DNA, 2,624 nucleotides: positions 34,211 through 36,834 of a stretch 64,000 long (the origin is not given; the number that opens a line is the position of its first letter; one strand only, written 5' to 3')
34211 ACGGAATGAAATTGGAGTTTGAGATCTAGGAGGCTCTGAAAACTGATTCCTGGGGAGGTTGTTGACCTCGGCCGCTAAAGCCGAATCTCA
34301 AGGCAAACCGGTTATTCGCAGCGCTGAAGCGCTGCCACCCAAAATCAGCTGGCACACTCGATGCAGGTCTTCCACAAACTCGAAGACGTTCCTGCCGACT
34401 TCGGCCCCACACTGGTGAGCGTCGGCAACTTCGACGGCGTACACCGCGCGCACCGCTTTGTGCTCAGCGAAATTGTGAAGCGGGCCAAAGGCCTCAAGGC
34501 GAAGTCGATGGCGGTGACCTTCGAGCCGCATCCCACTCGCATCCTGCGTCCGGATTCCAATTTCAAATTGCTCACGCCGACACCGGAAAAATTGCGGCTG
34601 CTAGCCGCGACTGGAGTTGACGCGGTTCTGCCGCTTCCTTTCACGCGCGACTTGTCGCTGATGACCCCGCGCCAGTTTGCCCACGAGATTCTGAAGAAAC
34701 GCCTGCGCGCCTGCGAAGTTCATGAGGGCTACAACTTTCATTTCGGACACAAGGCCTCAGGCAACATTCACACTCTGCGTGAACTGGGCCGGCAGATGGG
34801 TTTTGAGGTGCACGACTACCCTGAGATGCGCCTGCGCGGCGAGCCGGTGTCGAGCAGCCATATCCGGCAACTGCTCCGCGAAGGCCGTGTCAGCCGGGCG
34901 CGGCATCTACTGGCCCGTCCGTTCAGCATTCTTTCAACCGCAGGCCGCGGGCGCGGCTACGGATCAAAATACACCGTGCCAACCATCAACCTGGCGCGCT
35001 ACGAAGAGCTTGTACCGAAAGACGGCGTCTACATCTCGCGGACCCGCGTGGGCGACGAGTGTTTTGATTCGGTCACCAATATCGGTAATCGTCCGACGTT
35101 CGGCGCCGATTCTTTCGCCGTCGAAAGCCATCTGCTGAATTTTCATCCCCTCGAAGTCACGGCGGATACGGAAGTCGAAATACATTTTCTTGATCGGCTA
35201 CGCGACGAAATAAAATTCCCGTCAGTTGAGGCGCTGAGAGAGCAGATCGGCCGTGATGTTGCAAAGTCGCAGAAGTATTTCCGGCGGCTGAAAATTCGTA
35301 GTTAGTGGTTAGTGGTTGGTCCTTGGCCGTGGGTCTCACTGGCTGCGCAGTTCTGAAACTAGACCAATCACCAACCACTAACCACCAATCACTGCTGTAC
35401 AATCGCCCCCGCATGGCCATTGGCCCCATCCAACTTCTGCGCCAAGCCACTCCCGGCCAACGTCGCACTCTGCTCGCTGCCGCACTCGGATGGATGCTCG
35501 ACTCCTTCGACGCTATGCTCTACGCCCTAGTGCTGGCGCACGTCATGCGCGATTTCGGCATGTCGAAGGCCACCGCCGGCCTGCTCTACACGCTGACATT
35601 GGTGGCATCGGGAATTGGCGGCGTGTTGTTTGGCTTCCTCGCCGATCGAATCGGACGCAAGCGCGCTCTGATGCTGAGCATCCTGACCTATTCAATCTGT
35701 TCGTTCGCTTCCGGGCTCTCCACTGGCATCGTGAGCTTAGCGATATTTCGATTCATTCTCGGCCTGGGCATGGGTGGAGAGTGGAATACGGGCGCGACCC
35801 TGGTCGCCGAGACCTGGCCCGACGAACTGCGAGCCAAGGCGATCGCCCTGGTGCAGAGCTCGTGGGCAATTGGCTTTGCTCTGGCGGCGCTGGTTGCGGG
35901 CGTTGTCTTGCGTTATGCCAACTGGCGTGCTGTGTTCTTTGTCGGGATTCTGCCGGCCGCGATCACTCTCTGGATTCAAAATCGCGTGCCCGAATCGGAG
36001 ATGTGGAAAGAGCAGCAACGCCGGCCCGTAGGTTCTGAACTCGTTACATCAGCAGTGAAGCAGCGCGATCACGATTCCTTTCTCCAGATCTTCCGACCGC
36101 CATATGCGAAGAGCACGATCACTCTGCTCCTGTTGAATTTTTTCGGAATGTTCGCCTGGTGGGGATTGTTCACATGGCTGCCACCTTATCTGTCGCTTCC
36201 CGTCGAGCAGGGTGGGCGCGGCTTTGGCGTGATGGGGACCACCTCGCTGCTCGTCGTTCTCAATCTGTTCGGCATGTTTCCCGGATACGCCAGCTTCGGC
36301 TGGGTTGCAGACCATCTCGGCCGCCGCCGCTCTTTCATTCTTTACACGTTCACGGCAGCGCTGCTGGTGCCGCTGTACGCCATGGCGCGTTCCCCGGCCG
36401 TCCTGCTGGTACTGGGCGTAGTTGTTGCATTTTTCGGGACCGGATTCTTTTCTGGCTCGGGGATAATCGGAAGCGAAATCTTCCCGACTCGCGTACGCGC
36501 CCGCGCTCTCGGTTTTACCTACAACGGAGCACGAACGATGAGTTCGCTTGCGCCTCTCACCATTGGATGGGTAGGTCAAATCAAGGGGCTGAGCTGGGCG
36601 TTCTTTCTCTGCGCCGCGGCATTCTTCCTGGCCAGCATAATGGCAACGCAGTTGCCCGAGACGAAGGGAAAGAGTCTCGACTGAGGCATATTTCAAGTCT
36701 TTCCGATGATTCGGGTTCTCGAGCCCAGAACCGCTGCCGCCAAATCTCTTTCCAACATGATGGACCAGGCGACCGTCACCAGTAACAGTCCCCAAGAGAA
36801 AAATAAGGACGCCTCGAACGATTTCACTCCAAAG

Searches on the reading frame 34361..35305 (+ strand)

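Call 16: search_protein_families(library=pfam, proteins=[window:34361-35305:+])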
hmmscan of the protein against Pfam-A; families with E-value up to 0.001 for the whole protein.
window:34361-35305:+ (314 aa): 2 families
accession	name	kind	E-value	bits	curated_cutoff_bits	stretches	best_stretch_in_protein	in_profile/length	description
PF06574.18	FAD_syn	-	9.2e-44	149.5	27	1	16-166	7-157/158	FAD synthetase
PF01687.23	Flavokinase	-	4.2e-31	108.2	19.6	1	184-307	1-124/124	Riboflavin kinase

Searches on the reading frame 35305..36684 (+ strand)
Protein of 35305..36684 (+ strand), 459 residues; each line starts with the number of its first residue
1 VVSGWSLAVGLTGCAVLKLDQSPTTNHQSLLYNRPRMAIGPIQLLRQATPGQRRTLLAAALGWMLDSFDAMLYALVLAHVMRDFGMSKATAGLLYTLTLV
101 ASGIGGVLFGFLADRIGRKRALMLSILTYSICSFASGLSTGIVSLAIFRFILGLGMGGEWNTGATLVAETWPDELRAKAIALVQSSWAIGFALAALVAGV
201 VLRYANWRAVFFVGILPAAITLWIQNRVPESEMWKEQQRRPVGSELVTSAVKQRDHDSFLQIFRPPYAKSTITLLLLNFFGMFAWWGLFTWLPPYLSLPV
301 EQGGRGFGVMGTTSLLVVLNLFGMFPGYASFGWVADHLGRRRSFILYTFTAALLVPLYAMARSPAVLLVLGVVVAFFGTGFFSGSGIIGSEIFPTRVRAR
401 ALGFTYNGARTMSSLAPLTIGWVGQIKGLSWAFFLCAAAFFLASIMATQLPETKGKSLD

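Call 16: search_protein_families(library=pfam, proteins=[window:35305-36684:+])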
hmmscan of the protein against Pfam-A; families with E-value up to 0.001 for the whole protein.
window:35305-36684:+ (459 aa): 5 families
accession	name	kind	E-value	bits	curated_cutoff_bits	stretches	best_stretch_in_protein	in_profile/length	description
PF07690.21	MFS_1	-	6.8e-52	176.9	33.4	2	61-295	3-228/347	Major Facilitator Superfamily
PF00083.30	Sugar_tr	-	9.4e-32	110.9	22.3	1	87-458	44-445/452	Sugar (and other) transporter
PF12832.13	MFS_1_like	-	4e-07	29.9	25.2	1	81-404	26-341/373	MFS_1 like family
PF05631.20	MFS_5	-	5e-06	26.1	25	1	80-218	60-200/356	Sugar-tranasporters, 12 TM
PF06779.20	MFS_4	-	2.2e-05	24.4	26.3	1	47-204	185-341/364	Uncharacterised MFS-type transporter YbfB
